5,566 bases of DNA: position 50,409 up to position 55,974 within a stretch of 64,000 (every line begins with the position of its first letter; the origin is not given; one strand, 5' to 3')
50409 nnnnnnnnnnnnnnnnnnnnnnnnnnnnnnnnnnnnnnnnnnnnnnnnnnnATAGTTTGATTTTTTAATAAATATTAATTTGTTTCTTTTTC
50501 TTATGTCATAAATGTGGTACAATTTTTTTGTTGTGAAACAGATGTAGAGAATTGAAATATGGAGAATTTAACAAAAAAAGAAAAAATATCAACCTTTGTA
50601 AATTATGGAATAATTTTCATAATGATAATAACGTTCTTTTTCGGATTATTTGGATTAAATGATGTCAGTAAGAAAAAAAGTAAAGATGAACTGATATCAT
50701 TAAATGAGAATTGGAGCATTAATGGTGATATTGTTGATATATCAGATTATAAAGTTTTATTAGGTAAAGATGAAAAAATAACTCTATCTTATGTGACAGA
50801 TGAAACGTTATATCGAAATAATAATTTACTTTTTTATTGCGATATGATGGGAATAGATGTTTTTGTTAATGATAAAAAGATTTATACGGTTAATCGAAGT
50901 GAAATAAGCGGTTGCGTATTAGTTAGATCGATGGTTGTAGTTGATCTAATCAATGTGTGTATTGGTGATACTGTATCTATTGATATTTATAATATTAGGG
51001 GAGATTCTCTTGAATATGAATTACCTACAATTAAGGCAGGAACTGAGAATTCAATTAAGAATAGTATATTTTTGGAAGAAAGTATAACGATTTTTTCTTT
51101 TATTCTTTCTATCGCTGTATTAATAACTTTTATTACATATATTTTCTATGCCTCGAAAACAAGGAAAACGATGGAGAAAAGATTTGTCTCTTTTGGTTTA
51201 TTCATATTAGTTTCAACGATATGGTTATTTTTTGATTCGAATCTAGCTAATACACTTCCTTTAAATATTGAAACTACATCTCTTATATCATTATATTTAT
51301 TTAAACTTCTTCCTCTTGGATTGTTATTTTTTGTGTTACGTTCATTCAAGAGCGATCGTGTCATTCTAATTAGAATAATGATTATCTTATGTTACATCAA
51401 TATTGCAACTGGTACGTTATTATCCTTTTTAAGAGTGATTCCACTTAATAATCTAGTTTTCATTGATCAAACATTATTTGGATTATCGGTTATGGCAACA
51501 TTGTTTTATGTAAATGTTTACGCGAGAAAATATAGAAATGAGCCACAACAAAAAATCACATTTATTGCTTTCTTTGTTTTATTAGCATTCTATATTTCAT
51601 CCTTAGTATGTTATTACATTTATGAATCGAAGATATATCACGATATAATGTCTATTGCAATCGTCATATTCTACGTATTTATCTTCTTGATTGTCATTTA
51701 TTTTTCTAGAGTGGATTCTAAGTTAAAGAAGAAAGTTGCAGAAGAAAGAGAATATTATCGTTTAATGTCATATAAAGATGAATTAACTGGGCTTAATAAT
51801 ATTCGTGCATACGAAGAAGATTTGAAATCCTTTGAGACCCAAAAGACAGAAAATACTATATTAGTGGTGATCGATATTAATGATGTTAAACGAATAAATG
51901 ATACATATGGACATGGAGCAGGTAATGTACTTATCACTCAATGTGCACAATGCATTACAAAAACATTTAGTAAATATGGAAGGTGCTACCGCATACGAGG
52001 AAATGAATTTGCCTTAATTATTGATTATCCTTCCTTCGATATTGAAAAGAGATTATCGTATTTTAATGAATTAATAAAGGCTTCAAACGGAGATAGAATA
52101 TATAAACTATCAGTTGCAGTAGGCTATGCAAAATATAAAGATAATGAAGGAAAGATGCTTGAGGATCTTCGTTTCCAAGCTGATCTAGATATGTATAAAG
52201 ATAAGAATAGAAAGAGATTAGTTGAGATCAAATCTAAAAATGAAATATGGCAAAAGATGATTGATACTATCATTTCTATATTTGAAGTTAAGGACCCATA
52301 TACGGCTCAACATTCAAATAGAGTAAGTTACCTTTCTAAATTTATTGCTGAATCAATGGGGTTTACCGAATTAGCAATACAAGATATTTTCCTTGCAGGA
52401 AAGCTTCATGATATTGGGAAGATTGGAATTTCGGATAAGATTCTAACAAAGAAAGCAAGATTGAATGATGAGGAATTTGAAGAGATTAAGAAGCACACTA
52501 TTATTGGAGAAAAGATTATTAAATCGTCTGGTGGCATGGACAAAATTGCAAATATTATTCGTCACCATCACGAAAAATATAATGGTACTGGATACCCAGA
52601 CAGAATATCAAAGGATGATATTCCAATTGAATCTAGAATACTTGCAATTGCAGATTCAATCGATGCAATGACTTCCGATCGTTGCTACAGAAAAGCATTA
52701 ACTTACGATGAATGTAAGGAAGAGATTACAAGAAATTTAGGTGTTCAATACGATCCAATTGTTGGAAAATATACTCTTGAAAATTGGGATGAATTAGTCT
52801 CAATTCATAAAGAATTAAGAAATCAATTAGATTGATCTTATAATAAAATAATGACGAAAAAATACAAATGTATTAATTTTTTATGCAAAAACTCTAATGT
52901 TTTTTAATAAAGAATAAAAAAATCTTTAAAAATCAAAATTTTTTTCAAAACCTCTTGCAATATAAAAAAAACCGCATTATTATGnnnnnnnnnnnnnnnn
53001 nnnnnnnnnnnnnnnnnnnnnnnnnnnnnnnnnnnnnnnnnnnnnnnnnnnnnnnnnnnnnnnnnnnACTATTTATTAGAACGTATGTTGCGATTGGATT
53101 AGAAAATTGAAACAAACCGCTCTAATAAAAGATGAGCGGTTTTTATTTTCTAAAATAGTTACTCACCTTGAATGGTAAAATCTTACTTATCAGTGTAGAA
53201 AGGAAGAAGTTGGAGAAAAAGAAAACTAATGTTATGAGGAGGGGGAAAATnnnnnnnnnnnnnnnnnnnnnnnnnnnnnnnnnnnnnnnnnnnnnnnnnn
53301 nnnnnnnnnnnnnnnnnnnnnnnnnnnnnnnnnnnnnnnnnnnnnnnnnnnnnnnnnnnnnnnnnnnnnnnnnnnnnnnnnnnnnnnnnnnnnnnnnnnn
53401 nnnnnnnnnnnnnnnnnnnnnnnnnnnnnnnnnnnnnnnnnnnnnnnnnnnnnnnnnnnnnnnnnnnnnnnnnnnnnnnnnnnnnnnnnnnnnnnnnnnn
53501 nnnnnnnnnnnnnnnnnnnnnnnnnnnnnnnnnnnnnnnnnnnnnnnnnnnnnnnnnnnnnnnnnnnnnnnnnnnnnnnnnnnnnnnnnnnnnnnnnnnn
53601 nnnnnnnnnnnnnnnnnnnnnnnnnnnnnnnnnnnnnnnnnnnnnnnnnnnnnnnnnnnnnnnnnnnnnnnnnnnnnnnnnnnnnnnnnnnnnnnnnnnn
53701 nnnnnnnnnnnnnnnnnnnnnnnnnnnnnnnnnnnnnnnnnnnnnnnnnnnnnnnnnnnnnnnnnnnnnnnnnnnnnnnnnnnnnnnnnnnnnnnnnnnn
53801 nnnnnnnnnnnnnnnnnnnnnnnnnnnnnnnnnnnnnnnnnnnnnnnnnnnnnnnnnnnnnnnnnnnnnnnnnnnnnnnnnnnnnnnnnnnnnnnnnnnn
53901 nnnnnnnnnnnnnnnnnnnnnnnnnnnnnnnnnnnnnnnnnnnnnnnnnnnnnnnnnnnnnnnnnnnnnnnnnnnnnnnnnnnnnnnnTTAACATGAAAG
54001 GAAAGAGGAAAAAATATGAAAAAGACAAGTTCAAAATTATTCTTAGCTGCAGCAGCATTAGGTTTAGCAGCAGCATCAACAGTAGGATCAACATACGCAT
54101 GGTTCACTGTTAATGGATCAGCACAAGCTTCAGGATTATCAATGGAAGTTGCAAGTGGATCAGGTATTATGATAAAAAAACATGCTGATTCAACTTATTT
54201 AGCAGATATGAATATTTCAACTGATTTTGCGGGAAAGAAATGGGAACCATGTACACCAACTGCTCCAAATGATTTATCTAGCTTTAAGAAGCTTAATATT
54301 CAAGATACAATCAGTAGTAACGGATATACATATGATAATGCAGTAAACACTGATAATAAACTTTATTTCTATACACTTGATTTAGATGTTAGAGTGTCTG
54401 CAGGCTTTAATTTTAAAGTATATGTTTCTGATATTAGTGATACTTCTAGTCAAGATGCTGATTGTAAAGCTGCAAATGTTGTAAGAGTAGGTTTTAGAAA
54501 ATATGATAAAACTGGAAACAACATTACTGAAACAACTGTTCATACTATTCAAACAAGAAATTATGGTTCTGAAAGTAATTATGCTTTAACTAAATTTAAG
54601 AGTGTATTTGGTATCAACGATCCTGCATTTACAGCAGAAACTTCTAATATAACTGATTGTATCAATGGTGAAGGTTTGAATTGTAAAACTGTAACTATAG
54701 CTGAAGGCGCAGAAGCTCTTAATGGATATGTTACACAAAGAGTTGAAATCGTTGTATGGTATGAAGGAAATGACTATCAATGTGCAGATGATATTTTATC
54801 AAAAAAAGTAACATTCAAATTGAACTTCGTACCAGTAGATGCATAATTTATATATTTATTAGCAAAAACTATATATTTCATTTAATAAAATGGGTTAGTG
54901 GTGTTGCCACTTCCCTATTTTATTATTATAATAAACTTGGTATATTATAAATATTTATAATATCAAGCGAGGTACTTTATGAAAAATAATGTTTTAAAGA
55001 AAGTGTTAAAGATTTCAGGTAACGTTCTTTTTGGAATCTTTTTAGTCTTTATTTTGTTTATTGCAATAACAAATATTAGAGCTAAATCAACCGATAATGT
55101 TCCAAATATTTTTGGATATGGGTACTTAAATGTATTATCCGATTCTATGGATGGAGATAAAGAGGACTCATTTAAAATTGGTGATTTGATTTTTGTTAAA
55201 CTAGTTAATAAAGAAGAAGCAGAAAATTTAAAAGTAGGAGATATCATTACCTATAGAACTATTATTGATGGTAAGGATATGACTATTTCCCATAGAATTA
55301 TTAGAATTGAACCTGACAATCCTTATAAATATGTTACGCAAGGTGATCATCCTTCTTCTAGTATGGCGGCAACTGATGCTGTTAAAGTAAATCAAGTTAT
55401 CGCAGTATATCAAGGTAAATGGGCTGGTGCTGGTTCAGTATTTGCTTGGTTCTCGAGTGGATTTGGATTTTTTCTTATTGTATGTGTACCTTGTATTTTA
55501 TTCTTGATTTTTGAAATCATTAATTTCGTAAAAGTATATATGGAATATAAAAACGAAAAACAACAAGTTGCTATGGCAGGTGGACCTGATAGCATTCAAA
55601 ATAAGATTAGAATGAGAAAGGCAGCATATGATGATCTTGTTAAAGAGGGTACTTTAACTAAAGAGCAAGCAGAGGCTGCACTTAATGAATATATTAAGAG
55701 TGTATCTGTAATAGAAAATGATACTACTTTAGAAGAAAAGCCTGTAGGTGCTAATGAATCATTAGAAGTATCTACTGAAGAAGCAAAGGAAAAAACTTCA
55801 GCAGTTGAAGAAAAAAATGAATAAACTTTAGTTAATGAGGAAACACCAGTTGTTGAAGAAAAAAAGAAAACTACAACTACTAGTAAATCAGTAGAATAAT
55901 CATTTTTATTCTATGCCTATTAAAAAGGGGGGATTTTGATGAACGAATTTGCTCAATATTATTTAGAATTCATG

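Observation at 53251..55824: TasA/camelysin-like secreted protein with a SipW-class signal next to an archaeal-type SipW, in a non-Bacillus organisation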

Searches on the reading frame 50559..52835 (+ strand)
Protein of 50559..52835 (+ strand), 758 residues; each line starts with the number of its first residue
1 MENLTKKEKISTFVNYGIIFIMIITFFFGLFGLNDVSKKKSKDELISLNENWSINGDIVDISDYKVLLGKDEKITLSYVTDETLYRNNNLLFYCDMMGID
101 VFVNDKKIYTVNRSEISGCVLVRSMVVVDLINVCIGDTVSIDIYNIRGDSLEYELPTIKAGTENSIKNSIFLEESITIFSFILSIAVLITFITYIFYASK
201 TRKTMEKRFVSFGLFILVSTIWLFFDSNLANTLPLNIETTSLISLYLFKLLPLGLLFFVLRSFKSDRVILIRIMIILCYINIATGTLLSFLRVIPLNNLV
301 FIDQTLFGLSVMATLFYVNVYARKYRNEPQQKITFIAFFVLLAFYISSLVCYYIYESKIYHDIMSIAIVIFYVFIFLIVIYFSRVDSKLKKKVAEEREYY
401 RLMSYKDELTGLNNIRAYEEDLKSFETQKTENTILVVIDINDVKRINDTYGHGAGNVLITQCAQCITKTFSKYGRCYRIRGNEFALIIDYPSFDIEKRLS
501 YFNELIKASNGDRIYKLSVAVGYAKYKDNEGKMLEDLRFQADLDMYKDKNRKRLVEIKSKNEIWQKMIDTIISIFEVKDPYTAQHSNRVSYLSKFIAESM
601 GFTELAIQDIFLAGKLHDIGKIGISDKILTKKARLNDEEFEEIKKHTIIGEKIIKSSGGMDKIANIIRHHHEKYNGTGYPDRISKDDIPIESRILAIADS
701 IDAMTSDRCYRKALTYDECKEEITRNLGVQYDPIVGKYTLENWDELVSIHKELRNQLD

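Call 3: search_protein_families(library=pfam, proteins=[window:50559-52835:+], max_evalue=0.1)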
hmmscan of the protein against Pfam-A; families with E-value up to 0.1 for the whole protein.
window:50559-52835:+ (758 aa): 5 families
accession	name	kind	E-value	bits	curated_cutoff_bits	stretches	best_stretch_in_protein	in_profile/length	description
PF13487.12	HD_5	-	7.2e-34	117.4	27.2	1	572-733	4-168/170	HD domain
PF01966.28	HD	-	1.1e-22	81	22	1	583-704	2-116/116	HD domain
PF00990.26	GGDEF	-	2.9e-21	76.4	23.8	1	405-553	2-159/161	Diguanylate cyclase, GGDEF domain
PF08668.18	HDOD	-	0.00019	21.5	22.9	1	583-641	96-152/196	HDOD domain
PF06356.17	DUF1064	-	0.03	15.1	24.7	1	487-561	10-86/117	Protein of unknown function (DUF1064)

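Call 4: search_protein_families(library=ncbifam, proteins=[window:50559-52835:+], max_evalue=0.1)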
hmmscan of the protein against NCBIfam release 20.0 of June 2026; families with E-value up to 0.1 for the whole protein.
window:50559-52835:+ (758 aa): 27 families (the best 25 are shown)
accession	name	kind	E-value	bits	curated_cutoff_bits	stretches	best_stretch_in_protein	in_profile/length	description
NF053512.1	nitric_RR_NosR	exception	3.6e-41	141.6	400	1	559-744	169-355/422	response regulator c-di-GMP phosphodiesterase, NosR family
NF007423.1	PRK09966.1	equivalog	1.1e-24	87.1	325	1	390-549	225-390/390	diguanylate cyclase DgcN/YfiN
TIGR00254.1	GGDEF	domain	6.2e-20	71.6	37.4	1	402-553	3-161/168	diguanylate cyclase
NF038266.1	diguan_SiaD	equivalog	6.6e-19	68.3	290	1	384-552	74-248/252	biofilm regulation diguanylate cyclase SiaD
NF007380.0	PRK09894.1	equivalog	8.1e-18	64.8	256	1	395-563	120-293/296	diguanylate cyclase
NF007599.0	PRK10245.1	equivalog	1e-16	60.4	402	1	346-553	152-364/371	diguanylate cyclase AdrA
NF040885.1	diguan_DgcJ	equivalog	9.8e-16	57.6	500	1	359-553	303-490/493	diguanylate cyclase DgcJ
NF007135.0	PRK09581.1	equivalog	3.7e-15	55.7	474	1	402-553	290-449/457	PleD family two-component system response regulator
NF047872.1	GGDEF_GdpS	equivalog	5.8e-14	52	400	1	286-532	79-323/355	GGDEF domain-containing protein GdpS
NF051473.1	DigCycDgcsShew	equivalog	1.7e-13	50.6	400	1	406-551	137-283/291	diguanylate cyclase DgcS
NF007298.0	PRK09776.1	equivalog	2.1e-13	49.1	1135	1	392-553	669-839/1111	diguanylate cyclase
NF045673.1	c-di-GMPRcptLapD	equivalog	4e-11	41.9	1020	1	391-489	223-327/647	cyclic di-GMP receptor LapD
NF047654.1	DiguCycDgcRLepto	equivalog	4.5e-11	42.2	500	1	383-552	114-289/295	diguanylate cyclase DgcR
NF007474.0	PRK10060.1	equivalog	7e-11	41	782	1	397-553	230-389/663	cyclic di-GMP phosphodiesterase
NF041606.1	dguan_cyc_DgcA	equivalog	3e-10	39.6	370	1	420-553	198-333/340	diguanylate cyclase DgcA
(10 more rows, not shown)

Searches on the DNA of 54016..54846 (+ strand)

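Call 38: search_rna_families(sources=[L002, L003, L005, L007, L015, L019, L020], threshold=gathering)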
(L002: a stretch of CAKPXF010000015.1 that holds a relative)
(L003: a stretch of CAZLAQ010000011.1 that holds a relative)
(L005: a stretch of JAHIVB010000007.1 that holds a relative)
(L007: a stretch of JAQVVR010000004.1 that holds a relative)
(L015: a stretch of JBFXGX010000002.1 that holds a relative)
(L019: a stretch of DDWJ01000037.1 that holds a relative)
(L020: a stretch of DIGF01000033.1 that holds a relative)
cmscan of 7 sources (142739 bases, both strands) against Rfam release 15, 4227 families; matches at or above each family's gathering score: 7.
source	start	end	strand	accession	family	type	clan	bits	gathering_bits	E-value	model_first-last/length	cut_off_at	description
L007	8893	8973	+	RF01051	c-di-GMP-I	Cis-reg; riboswitch;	CL00126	65.3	35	3.6e-10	1-87/87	no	c-di-GMP-I riboswitch aptamer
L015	8945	9022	+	RF01051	c-di-GMP-I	Cis-reg; riboswitch;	CL00126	64.5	35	5.5e-10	1-87/87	no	c-di-GMP-I riboswitch aptamer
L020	8968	9045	+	RF01051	c-di-GMP-I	Cis-reg; riboswitch;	CL00126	64.1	35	7.1e-10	1-87/87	no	c-di-GMP-I riboswitch aptamer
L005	8952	9029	+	RF01051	c-di-GMP-I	Cis-reg; riboswitch;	CL00126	63.9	35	8e-10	1-87/87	no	c-di-GMP-I riboswitch aptamer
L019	8964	9041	+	RF01051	c-di-GMP-I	Cis-reg; riboswitch;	CL00126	63.2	35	1.1e-09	1-87/87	no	c-di-GMP-I riboswitch aptamer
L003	8948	9028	+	RF01051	c-di-GMP-I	Cis-reg; riboswitch;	CL00126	62.1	35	2.1e-09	1-87/87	no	c-di-GMP-I riboswitch aptamer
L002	9058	9132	+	RF01051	c-di-GMP-I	Cis-reg; riboswitch;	CL00126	56.6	35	4.6e-08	1-87/87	no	c-di-GMP-I riboswitch aptamer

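Call 39: search_rna_families(sources=[L021, L025, L027, L030, L031, L024, L041], threshold=gathering)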
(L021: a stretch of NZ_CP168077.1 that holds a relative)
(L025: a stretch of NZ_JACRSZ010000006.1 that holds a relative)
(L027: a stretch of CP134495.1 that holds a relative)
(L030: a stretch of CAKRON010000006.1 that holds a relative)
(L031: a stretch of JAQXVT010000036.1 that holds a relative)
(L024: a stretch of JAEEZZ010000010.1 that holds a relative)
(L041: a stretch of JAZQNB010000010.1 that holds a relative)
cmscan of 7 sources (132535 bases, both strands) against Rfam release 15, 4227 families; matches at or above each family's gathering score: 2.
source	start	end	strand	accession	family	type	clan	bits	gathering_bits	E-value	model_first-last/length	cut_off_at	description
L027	8916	8993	+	RF01051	c-di-GMP-I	Cis-reg; riboswitch;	CL00126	65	35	3.9e-10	1-87/87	no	c-di-GMP-I riboswitch aptamer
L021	8978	9055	+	RF01051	c-di-GMP-I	Cis-reg; riboswitch;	CL00126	62.4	35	1.7e-09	1-87/87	no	c-di-GMP-I riboswitch aptamer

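Call 69: search_rna_families(sources=[L001, L004, L006, L008, L009, L011, L012, L016, L017, L018, L022, L028, L029, L032, L033, L034, L037], threshold=gathering)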
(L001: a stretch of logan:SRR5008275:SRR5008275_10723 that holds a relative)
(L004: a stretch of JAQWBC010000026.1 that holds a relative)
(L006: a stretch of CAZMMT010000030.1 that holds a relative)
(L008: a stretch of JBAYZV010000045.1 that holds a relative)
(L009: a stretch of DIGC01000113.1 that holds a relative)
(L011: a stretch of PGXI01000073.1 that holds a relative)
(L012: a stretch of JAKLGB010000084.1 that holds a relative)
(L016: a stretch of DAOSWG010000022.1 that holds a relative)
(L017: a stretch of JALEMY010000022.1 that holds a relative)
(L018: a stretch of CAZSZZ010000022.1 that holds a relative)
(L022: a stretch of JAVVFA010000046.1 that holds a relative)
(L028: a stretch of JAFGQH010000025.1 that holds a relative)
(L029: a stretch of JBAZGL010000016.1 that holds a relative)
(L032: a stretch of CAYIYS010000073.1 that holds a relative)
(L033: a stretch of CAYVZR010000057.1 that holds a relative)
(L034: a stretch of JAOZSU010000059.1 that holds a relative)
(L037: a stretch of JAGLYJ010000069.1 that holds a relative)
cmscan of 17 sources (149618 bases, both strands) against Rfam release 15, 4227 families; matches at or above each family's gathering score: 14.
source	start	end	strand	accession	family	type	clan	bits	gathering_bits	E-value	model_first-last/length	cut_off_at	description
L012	10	92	+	RF01051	c-di-GMP-I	Cis-reg; riboswitch;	CL00126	66.3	35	2.2e-10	1-87/87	no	c-di-GMP-I riboswitch aptamer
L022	476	554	+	RF01051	c-di-GMP-I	Cis-reg; riboswitch;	CL00126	65.6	35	3.1e-10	1-87/87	no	c-di-GMP-I riboswitch aptamer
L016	251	328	+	RF01051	c-di-GMP-I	Cis-reg; riboswitch;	CL00126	65.5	35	3.3e-10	1-87/87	no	c-di-GMP-I riboswitch aptamer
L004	631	711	+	RF01051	c-di-GMP-I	Cis-reg; riboswitch;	CL00126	65.3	35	3.7e-10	1-87/87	no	c-di-GMP-I riboswitch aptamer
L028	2603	2686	+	RF01051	c-di-GMP-I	Cis-reg; riboswitch;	CL00126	64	35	7.9e-10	1-87/87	no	c-di-GMP-I riboswitch aptamer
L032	1892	1969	+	RF01051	c-di-GMP-I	Cis-reg; riboswitch;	CL00126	63.7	35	9.4e-10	1-87/87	no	c-di-GMP-I riboswitch aptamer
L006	8965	9042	+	RF01051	c-di-GMP-I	Cis-reg; riboswitch;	CL00126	63.2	35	1.2e-09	1-87/87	no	c-di-GMP-I riboswitch aptamer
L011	1174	1251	+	RF01051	c-di-GMP-I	Cis-reg; riboswitch;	CL00126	63.2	35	1.2e-09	1-87/87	no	c-di-GMP-I riboswitch aptamer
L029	8913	8990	+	RF01051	c-di-GMP-I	Cis-reg; riboswitch;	CL00126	62.5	35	1.8e-09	1-87/87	no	c-di-GMP-I riboswitch aptamer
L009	8955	9035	+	RF01051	c-di-GMP-I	Cis-reg; riboswitch;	CL00126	62.2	35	2.1e-09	1-87/87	no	c-di-GMP-I riboswitch aptamer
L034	5570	5644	+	RF01051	c-di-GMP-I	Cis-reg; riboswitch;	CL00126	59.6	35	9.3e-09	1-87/87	no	c-di-GMP-I riboswitch aptamer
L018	5450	5524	+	RF01051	c-di-GMP-I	Cis-reg; riboswitch;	CL00126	59.3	35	1.1e-08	1-87/87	no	c-di-GMP-I riboswitch aptamer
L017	1293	1372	+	RF01051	c-di-GMP-I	Cis-reg; riboswitch;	CL00126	56.7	35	4.6e-08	1-87/87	no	c-di-GMP-I riboswitch aptamer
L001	8974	9048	+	RF01051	c-di-GMP-I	Cis-reg; riboswitch;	CL00126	51.4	35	9.1e-07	1-87/87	no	c-di-GMP-I riboswitch aptamer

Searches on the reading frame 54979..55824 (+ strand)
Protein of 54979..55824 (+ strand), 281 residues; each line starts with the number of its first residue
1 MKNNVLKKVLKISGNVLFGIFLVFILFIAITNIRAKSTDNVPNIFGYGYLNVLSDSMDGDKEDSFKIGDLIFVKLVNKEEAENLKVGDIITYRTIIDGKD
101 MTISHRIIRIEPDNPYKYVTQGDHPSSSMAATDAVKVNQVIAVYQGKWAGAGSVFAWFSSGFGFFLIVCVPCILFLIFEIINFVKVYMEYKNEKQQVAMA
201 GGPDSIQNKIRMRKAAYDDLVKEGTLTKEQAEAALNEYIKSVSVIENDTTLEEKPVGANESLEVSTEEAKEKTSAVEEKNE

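Call 3: search_protein_families(library=pfam, proteins=[window:54979-55824:+], max_evalue=0.1)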
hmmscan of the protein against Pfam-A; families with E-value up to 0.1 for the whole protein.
window:54979-55824:+ (281 aa): 0 families

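Call 4: search_protein_families(library=ncbifam, proteins=[window:54979-55824:+], max_evalue=0.1)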
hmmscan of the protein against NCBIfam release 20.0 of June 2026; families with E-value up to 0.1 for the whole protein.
window:54979-55824:+ (281 aa): 3 families
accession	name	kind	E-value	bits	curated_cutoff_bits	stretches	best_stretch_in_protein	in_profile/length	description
NF046067.1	SigPepSipWBacil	equivalog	2.6e-22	79.3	190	1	11-197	2-179/189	signal peptidase I SipW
TIGR02228.1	sigpep_I_arch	equivalog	2.6e-16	59.9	51.85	1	14-180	4-155/158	signal peptidase I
NF008907.0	PRK12270.1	equivalog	0.02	12.6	878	1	204-278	786-861/1241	multifunctional oxoglutarate decarboxylase/oxoglutarate dehydrogenase thiamine pyrophosphate-binding subunit/dihydrolipoyllysine-residue suc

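Call 43: search_protein_families(library=padloc, proteins=[window:54979-55824:+], max_evalue=0.01)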
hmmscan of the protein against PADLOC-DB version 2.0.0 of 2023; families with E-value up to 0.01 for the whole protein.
window:54979-55824:+ (281 aa): 0 families
